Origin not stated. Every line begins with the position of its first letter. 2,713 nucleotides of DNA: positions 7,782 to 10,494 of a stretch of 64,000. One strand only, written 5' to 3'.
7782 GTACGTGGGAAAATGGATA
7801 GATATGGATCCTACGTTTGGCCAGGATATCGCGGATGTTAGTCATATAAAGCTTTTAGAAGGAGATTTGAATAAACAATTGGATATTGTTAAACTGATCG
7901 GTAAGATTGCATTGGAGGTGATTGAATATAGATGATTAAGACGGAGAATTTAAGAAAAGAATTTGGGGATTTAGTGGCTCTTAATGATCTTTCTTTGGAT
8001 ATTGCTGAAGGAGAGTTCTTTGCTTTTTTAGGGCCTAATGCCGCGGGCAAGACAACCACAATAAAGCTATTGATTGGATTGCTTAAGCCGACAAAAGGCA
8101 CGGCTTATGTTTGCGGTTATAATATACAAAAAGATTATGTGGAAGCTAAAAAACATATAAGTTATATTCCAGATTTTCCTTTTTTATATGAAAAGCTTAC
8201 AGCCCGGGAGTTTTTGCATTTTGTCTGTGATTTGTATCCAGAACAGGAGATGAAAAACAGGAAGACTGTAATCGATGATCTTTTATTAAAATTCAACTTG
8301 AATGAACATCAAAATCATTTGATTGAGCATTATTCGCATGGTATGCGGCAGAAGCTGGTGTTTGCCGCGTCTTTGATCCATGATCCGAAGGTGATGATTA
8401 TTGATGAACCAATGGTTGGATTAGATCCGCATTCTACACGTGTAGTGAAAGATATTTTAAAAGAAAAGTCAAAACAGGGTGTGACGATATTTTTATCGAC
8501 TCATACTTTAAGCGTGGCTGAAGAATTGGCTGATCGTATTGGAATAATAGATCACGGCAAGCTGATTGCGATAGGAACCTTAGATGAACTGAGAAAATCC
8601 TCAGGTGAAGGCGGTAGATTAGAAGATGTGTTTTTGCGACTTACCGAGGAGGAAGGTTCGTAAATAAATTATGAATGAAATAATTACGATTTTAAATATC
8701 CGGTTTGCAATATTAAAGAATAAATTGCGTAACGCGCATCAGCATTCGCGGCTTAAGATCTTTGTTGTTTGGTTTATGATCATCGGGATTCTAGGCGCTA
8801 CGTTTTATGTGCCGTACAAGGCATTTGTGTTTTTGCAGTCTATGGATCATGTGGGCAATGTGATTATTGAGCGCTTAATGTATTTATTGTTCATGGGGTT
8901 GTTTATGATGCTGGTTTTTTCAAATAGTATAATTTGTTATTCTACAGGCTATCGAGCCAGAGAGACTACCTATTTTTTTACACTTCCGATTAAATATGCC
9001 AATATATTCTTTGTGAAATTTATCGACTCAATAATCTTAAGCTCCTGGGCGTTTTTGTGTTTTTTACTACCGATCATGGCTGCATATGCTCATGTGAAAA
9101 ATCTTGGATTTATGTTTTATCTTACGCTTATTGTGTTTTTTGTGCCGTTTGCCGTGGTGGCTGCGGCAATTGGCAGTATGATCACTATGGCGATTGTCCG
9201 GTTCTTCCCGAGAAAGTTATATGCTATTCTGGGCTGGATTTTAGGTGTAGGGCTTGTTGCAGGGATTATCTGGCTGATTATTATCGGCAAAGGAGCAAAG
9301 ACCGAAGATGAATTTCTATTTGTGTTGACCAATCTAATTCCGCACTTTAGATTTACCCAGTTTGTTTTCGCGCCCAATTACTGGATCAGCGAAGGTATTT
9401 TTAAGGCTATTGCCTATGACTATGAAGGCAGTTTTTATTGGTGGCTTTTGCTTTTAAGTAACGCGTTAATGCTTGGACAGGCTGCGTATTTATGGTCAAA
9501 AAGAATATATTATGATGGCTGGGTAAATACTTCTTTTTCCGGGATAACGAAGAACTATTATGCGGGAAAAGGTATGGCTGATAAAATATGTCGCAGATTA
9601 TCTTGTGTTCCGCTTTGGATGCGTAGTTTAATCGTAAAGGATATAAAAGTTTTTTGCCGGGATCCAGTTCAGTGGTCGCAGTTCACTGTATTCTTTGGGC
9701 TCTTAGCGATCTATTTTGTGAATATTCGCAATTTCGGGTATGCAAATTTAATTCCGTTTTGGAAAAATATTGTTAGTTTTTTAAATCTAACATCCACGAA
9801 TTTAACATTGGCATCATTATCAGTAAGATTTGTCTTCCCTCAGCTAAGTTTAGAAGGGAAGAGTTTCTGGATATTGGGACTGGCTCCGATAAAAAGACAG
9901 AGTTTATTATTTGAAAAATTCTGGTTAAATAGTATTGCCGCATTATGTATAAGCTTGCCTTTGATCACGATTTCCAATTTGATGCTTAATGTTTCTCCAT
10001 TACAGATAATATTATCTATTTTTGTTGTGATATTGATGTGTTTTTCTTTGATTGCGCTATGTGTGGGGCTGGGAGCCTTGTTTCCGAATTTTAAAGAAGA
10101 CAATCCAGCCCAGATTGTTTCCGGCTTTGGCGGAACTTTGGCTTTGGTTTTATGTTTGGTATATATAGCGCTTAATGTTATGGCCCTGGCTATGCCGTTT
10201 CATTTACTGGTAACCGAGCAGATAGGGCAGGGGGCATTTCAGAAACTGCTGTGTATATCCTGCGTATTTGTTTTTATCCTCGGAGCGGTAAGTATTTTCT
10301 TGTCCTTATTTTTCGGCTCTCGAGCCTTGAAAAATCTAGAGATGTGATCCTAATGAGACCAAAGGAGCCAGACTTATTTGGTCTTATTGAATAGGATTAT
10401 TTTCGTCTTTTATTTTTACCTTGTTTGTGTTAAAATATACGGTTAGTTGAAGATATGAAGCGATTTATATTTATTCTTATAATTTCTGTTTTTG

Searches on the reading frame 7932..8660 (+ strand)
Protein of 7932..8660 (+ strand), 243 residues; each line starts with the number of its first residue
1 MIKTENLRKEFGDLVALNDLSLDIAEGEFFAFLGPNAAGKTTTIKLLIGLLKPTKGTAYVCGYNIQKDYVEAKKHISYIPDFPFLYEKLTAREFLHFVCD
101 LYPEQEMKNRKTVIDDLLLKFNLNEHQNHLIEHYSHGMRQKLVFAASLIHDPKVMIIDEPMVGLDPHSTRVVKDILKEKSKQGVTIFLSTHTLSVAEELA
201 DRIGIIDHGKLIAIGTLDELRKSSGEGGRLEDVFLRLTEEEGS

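Call 4: search_protein_families(library=pfam, proteins=[window:7932-8660:+], max_evalue=0.1)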
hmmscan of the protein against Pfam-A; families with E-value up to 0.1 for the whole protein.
window:7932-8660:+ (243 aa): 7 families
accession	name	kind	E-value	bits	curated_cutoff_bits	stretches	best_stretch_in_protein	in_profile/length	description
PF00005.33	ABC_tran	-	1.8e-27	97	25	1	17-161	1-136/137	ABC transporter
PF13304.12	AAA_21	-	3.7e-12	47.4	27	1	130-191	234-298/304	AAA domain, putative AbiEii toxin, Type IV TA system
PF13175.12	AAA_15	-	0.00063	19.9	32.1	0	18-72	15-60/374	AAA ATPase domain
PF13401.12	AAA_22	-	0.021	15.6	27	1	29-159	7-92/130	AAA domain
PF13173.12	AAA_14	-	0.024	15.1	27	0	30-67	5-42/129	AAA domain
PF02463.25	SMC_N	-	0.034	14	40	0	142-204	149-210/220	RecF/RecN/SMC N terminal domain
PF13166.12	AAA_13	-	0.062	12.4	36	0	148-203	523-581/713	AAA domain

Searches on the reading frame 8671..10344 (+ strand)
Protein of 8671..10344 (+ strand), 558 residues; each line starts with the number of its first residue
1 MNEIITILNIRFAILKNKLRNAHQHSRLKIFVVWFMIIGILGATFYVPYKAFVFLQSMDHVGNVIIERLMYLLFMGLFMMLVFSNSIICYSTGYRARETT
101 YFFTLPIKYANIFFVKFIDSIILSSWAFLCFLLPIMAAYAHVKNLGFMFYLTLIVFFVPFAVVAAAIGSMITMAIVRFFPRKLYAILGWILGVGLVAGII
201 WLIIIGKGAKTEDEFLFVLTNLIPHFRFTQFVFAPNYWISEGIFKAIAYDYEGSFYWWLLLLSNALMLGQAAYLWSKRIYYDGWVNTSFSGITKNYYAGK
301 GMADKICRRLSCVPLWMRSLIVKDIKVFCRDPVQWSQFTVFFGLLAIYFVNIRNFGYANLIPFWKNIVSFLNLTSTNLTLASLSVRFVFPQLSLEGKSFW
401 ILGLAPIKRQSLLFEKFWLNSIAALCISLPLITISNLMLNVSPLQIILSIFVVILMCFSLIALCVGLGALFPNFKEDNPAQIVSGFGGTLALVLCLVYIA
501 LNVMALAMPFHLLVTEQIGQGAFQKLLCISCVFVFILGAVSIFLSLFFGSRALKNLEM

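Call 4: search_protein_families(library=pfam, proteins=[window:8671-10344:+], max_evalue=0.1)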
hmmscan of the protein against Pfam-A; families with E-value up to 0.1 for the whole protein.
window:8671-10344:+ (558 aa): 2 families
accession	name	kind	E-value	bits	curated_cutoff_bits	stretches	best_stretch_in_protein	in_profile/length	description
PF16949.11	ABC_tran_2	-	5.3e-136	455.1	25.7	1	26-558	6-542/542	Putative ATP-binding cassette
PF19814.4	DUF6297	-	0.0018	17.6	29.8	1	378-529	17-151/375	Family of unknown function (DUF6297)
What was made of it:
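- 6439..10347 (+): Transglutaminase-like membrane protein, ABC ATPase and 12-TM ABC_tran_2 permease. They are tightly packed after PilZ and are probably in the same transcript. Pfam (call 4).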
